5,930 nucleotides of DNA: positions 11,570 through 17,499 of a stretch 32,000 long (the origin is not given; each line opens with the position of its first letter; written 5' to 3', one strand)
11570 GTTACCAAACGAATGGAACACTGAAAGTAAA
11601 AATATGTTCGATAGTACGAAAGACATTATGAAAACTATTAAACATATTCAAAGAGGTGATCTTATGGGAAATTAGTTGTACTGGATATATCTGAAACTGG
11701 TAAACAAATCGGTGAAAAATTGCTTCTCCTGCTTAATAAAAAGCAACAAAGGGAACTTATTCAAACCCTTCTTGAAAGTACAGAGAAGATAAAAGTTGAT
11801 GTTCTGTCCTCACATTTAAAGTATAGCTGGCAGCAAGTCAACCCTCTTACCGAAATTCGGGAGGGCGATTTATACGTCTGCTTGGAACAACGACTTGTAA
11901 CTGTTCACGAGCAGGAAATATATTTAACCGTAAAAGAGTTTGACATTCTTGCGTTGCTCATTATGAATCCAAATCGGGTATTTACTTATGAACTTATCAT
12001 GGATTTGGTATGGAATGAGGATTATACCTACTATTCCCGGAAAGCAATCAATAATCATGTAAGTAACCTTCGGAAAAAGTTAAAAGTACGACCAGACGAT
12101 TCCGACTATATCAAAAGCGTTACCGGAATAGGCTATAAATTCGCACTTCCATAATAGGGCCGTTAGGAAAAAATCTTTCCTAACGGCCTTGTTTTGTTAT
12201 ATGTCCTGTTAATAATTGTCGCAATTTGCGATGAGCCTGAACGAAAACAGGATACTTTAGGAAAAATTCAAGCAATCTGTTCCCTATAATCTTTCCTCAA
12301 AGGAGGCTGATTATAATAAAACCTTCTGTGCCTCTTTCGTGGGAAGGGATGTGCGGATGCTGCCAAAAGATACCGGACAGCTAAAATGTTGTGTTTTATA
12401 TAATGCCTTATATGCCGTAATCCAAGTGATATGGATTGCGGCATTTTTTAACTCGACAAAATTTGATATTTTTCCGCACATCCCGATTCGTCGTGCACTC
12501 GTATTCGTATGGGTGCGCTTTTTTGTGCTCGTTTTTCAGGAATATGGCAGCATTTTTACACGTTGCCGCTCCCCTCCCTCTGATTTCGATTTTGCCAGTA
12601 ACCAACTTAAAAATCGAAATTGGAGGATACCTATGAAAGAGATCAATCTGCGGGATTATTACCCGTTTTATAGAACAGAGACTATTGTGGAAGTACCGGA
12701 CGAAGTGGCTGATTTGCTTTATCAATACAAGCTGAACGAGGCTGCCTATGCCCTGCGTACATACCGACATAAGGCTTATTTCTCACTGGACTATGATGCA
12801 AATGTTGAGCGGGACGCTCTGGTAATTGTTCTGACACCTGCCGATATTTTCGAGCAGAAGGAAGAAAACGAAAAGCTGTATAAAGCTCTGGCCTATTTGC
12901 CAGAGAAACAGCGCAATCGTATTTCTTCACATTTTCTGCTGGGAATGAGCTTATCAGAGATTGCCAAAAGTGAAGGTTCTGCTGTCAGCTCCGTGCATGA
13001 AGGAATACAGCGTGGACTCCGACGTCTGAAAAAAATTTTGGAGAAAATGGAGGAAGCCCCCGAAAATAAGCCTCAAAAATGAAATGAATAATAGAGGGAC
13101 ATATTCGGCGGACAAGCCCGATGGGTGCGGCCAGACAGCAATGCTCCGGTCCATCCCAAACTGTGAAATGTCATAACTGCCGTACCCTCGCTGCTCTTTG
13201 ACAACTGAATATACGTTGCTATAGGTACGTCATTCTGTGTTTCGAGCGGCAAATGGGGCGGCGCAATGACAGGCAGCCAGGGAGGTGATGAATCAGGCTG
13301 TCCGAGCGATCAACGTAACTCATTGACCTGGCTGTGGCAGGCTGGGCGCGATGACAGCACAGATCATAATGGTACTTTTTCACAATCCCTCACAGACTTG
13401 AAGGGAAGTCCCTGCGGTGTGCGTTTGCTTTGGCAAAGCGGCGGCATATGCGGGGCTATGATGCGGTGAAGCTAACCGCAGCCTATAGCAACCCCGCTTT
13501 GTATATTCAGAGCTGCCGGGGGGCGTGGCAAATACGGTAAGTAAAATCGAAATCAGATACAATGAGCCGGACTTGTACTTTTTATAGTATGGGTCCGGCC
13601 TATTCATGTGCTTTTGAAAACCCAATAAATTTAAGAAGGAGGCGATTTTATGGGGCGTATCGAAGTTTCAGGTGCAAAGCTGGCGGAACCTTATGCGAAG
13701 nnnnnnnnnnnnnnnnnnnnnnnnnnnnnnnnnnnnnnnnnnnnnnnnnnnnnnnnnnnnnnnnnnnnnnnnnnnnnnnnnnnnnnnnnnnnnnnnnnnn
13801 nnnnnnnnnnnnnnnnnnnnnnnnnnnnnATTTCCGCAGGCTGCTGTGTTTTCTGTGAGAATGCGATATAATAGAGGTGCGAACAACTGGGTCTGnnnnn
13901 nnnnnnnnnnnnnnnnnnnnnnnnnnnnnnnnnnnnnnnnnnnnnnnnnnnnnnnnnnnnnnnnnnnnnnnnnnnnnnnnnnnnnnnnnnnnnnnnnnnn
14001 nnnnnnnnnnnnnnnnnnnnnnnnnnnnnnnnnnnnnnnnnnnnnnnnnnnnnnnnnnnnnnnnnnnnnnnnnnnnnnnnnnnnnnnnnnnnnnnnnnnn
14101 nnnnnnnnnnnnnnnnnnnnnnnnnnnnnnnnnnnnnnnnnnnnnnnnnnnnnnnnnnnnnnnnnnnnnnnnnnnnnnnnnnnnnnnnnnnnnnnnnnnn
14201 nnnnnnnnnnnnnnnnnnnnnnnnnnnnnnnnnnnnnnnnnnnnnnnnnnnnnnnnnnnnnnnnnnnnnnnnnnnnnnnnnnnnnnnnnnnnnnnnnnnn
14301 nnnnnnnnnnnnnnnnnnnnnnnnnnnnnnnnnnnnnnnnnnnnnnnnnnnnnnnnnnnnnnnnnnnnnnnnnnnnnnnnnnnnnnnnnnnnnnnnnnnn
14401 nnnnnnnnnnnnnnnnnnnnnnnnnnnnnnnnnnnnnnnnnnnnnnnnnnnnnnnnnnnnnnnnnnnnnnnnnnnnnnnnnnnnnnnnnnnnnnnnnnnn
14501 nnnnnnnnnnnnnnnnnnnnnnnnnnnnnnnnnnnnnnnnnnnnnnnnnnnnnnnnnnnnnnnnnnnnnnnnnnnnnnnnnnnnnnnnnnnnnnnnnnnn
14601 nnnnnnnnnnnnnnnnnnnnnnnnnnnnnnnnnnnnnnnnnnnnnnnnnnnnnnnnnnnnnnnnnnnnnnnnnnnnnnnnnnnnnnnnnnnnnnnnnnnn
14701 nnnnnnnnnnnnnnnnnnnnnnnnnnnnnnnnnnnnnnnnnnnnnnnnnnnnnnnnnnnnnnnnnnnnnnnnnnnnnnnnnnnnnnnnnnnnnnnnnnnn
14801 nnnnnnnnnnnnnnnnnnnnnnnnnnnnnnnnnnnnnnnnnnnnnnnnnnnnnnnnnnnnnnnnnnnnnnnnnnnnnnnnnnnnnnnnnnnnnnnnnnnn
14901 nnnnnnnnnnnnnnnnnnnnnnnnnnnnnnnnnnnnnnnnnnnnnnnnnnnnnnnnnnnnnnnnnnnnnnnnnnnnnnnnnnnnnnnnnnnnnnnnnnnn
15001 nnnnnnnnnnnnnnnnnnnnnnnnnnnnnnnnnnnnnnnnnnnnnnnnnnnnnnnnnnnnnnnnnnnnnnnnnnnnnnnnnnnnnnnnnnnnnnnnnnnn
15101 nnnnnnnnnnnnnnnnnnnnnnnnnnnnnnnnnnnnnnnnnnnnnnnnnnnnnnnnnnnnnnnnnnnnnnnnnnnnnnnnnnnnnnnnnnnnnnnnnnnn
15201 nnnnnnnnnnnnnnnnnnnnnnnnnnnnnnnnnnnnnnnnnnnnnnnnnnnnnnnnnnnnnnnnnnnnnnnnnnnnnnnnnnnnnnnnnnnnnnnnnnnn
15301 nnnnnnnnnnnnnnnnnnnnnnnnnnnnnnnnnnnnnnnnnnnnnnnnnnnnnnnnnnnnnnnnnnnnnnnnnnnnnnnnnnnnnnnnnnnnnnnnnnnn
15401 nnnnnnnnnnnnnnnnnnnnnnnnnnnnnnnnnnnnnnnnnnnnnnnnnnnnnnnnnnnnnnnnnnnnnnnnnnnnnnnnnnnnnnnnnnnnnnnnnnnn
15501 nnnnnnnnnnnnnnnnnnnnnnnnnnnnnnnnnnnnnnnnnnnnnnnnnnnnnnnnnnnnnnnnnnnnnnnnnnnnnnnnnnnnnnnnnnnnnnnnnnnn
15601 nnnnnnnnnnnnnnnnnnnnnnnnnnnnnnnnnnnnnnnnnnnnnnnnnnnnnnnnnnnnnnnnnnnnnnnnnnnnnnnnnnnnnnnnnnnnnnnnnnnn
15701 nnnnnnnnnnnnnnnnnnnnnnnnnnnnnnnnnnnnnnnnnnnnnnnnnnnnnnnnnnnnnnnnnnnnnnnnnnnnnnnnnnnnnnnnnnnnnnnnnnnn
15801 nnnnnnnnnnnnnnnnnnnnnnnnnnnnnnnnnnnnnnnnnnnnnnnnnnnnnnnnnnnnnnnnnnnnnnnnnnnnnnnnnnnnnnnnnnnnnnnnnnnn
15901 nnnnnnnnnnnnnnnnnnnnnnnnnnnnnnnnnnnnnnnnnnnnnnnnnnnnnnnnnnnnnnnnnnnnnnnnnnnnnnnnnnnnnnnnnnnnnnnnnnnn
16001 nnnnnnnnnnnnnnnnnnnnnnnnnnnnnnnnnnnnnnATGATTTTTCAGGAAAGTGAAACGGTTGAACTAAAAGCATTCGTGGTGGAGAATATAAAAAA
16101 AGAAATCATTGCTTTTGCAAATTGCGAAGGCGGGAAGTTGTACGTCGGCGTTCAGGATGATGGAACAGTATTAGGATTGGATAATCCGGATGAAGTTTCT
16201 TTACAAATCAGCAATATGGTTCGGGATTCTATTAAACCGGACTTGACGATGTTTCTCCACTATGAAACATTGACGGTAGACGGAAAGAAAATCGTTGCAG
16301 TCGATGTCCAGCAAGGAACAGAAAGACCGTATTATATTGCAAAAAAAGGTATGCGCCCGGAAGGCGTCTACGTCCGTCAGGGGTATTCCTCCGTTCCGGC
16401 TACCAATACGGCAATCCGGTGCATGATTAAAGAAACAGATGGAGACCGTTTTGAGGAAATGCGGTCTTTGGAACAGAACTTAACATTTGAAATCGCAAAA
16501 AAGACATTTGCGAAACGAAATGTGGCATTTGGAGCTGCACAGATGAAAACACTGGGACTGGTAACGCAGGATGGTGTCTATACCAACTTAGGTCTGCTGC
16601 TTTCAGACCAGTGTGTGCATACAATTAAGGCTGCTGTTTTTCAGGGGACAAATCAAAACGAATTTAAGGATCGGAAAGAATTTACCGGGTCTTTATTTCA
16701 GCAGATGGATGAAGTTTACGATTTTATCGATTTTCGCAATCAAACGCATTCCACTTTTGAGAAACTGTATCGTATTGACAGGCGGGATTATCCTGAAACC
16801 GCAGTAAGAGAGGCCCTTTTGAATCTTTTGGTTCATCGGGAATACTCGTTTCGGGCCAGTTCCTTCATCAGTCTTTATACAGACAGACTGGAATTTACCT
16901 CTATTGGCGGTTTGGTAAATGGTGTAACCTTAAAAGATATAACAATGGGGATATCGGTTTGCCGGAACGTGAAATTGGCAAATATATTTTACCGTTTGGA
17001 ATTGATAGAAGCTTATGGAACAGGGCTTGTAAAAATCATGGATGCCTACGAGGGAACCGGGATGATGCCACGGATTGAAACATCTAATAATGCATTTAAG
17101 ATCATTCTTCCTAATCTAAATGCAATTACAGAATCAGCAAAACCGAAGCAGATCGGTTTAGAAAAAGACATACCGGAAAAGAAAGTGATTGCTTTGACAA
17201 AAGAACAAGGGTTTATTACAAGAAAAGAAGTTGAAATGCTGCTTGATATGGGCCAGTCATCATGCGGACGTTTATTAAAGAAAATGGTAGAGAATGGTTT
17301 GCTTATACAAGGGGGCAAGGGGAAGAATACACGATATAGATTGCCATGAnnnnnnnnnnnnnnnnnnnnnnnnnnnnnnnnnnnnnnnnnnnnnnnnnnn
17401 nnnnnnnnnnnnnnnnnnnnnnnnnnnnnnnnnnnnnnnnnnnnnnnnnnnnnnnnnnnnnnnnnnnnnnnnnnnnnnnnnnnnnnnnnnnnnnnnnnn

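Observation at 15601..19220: Large-serine-recombinase-adjacent array of single-gene units bounded by three direct ~170-185 bp repeats (cassette/accretion architecture)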

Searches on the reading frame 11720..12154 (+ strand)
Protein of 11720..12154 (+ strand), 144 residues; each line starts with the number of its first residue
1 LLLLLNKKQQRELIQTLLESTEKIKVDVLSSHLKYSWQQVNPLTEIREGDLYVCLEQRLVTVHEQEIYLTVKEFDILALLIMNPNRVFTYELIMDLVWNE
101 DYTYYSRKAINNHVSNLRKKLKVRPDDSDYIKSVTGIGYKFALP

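Call 4: search_protein_families(library=pfam, proteins=[window:11720-12154:+], max_evalue=0.01)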
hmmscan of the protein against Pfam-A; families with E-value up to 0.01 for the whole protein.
window:11720-12154:+ (144 aa): 2 families
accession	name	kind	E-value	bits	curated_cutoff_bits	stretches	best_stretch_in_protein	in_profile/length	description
PF00486.34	Trans_reg_C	-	3e-23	82.1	26.2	1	65-141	2-77/77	Transcriptional regulatory protein, C terminal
PF08279.18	HTH_11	-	0.0027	18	25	0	106-140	28-55/55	HTH domain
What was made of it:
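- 11720..12154 (+): OmpR-type winged-helix regulator without a receiver domain (Trans_reg_C). It is the first gene of the conserved recombination module. Pfam PF00486, 3e-23 (call 4).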

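Call 83: search_protein_families(library=ncbifam, proteins=[window:11720-12154:+], max_evalue=0.001)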
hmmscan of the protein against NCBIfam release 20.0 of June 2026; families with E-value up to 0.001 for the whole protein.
window:11720-12154:+ (144 aa): 38 families (the best 25 are shown)
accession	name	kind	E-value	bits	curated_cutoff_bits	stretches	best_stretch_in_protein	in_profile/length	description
NF033120.0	vanR_FM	exception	2.6e-21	76.3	460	1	31-141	120-229/231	vancomycin resistance response regulator transcription factor, VanR-F/VanR-M family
NF053854.1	RespRegPhoBBctds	equivalog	2.7e-17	62.9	270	1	38-141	125-224/225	two-component system response regulator PhoB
NF040689.1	MtrAB_MtrA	equivalog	1.5e-16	60.4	300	1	41-140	119-217/219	MtrAB system response regulator MtrA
NF033117.2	vanR_ACDEGLN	exception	3e-16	59.7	350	1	30-140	114-224/226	VanR-ABDEGLN family response regulator transcription factor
NF008296.0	PRK11083.1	equivalog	1.3e-14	54.1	273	1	34-141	119-225/228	two-component system response regulator CreB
NF045944.1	ResRegRpaBCyano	equivalog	1.8e-14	53.7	330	1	40-141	125-227/229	response regulator transcription factor RpaB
TIGR02154.1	PhoB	equivalog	2.9e-14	52.9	296.2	1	45-141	131-225/226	phosphate regulon transcriptional regulator PhoB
NF000401.1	vanR-A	exception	3.7e-13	49.4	500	1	46-141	134-229/231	vancomycin resistance response regulator transcription factor VanR-A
NF007982.1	PRK10710.1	equivalog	4.3e-13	49.4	380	1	51-141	138-227/235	envelope stress response regulator BaeR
NF000402.1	vanR-B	exception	8.3e-13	48.3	480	1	44-141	125-216/219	vancomycin resistance response regulator transcription factor VanR-B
NF045914.1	RespRegNblR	equivalog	4.4e-12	46.1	300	1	43-139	129-223/228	response regulator transcription factor NblR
NF007820.0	PRK10529.1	equivalog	1.9e-11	43.8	325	1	41-142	126-224/225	two-component system response regulator KdpE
NF007005.1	PRK09468.1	equivalog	2e-11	43.8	331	1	46-141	137-231/237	osmolarity response regulator transcription factor OmpR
NF041209.1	resp_regPieR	equivalog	2.2e-11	43.8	450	1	68-141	157-227/231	two component system response regulator PieR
NF041734.1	resp_reg_RppA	equivalog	2.7e-11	43.3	250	1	60-142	148-228/229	two-component system response regulator RppA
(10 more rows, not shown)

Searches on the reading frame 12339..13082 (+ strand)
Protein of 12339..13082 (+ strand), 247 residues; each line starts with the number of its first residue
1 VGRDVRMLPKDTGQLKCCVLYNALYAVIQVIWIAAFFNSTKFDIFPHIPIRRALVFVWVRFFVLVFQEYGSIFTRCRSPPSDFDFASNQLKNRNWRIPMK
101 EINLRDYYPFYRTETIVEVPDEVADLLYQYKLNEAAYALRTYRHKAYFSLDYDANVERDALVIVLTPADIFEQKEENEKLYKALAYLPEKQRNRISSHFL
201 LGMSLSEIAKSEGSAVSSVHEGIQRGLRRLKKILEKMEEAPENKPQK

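Call 4: search_protein_families(library=pfam, proteins=[window:12339-13082:+], max_evalue=0.01)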
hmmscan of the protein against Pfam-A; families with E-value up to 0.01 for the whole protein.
window:12339-13082:+ (247 aa): 3 families
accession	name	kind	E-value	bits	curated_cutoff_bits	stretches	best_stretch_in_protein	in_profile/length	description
PF08281.18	Sigma70_r4_2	-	9.8e-08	32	25.7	1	178-230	2-54/54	Sigma-70, region 4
PF04297.20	UPF0122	-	0.00017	22.2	22.7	1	180-239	10-66/101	Putative helix-turn-helix protein, YlxM / p13 like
PF04545.22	Sigma70_r4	-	0.00028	20.8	24.1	1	183-232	1-50/50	Sigma-70, region 4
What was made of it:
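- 12633..13082 (+): Element-type sigma-70 region 4 / ECF-like factor. Pfam Sigma70_r4_2 (call 4).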

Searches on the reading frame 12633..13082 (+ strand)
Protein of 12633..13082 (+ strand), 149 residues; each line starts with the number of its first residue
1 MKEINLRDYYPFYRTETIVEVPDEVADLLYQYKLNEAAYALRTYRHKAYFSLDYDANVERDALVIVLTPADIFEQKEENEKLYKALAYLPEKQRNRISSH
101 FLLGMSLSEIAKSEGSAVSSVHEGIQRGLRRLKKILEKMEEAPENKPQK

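Call 83: search_protein_families(library=ncbifam, proteins=[window:12633-13082:+], max_evalue=0.001)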
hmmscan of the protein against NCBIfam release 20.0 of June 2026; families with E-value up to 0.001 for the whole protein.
window:12633-13082:+ (149 aa): 34 families (the best 25 are shown)
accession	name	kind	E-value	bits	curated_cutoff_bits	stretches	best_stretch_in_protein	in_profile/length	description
TIGR02937.1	sigma70-ECF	superfamily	3.2e-11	43.2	42.9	1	42-136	69-165/165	sigma-70 family RNA polymerase sigma factor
TIGR02984.1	Sig-70_plancto1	subfamily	5.2e-11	42.5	183.75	1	68-137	120-189/189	RNA polymerase sigma-70 factor, Planctomycetaceae-specific subfamily 1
TIGR02985.1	Sig70_bacteroi1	subfamily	3e-09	37.3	126.4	1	26-136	53-162/162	RNA polymerase sigma-70 factor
TIGR02983.1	SigE-fam_strep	subfamily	3.3e-09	36.8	141.55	1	74-138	96-160/162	SigE family RNA polymerase sigma factor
NF009172.0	PRK12519.1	subfamily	1.7e-07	31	222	1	69-139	122-192/194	RNA polymerase sigma factor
NF007225.0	PRK09643.1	equivalog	2.3e-07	30.7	190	1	25-146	78-192/204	RNA polymerase sigma factor SigM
NF009188.0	PRK12536.1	subfamily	2.9e-07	30.6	250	1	74-136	124-186/190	RNA polymerase sigma factor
NF007217.0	PRK09639.1-1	equivalog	3e-07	30.4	239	1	43-145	75-174/194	RNA polymerase sigma factor SigX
TIGR02952.1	Sig70_famx2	equivalog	7.6e-07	29.2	206.45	1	40-135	74-169/170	ECF subfamily RNA polymerase sigma factor, BldN family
NF005248.0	PRK06759.1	equivalog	8.7e-07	28.8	133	1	37-136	56-154/156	RNA polymerase factor sigma-70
NF005644.0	PRK07408.1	subfamily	1.1e-06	28.5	261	1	73-138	190-255/258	RNA polymerase sigma factor SigF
NF004113.0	PRK05602.1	equivalog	1.3e-06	28.2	208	1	68-142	133-207/211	RNA polymerase sigma factor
TIGR02950.1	SigM_subfam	subfamily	1.5e-06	28.2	147.95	1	44-136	66-158/159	RNA polymerase sigma factor, SigM family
NF009191.0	PRK12539.1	subfamily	1.7e-06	27.7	171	1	71-139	114-182/185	sigma-70 family RNA polymerase sigma factor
NF045758.2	YlxM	equivalog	3e-06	27.3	80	1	82-140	9-64/72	YlxM family DNA-binding protein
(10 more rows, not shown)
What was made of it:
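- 12633..13082 (+): TIGR02937 (call 83).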

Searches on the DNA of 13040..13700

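Call 86: search_rna_families(source=window, start=13040, end=13700, threshold=evalue, max_evalue=10)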
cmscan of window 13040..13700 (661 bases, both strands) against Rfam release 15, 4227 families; matches with E-value up to 10: 1.
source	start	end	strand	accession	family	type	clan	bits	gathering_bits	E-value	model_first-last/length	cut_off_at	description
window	13668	13685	-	RF01563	DdR13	Gene; snRNA; snoRNA; CD-box;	-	13.3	65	5.6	63-80/80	no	Dictyostelium snoRNA DdR13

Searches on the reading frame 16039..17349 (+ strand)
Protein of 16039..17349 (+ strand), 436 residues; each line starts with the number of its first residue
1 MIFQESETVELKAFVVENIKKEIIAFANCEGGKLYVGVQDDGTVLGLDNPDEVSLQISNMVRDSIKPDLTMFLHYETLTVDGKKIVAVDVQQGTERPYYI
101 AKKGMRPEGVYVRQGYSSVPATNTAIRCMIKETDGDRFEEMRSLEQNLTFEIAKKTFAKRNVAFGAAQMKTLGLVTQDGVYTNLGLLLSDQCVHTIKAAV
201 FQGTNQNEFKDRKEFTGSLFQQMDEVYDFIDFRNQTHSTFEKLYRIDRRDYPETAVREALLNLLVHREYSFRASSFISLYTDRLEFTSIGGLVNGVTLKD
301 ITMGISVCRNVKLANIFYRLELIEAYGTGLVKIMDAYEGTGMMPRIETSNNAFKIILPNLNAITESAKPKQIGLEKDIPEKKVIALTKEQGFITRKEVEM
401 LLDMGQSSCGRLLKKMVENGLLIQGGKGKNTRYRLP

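Call 4: search_protein_families(library=pfam, proteins=[window:16039-17349:+], max_evalue=0.01)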
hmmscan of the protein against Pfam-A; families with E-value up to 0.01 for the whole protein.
window:16039-17349:+ (436 aa): 3 families
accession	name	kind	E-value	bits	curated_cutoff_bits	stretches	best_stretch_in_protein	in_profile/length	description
PF04326.19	SLFN_AlbA_2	-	4.6e-23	82.4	25.3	1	5-121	1-117/118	Schlafen, AlbA_2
PF13749.12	HATPase_c_4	-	7.2e-16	58.4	26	1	277-357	6-89/89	Putative ATP-dependent DNA helicase recG C-terminal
PF06163.17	DUF977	-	0.0055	17.2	22.1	0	368-427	3-61/134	Bacterial protein of unknown function (DUF977)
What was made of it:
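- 16039..17349 (+): Cargo 1: AlbA_2 (Schlafen-type) / HATPase_c_4 protein. Pfam (call 4).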

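Call 59: search_protein_families(library=padloc, proteins=[window:16039-17349:+], max_evalue=0.001)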
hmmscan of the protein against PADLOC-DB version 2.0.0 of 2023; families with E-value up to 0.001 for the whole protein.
window:16039-17349:+ (436 aa): 4 families
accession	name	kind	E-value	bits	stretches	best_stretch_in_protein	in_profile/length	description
PDLC02402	Aga_SIR2-PNTD1-PNTD2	-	1.9e-12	44.2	1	168-338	355-540/876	Class I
PDLC02394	pAgo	-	1.5e-09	34.2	1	15-318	53-388/1121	-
PDLC02418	Aga_SIR2-Kinase-PNTD1-PNTD2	-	4.3e-09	33.1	1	205-331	275-411/756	Class I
PDLC05032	PDC-S50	-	8.8e-05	19.8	1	21-126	37-155/387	-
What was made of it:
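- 16039..17349 (+): Only weak PADLOC hits (call 59).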

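Call 83: search_protein_families(library=ncbifam, proteins=[window:16039-17349:+], max_evalue=0.001)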
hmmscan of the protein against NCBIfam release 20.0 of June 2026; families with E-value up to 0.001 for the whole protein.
window:16039-17349:+ (436 aa): 0 families
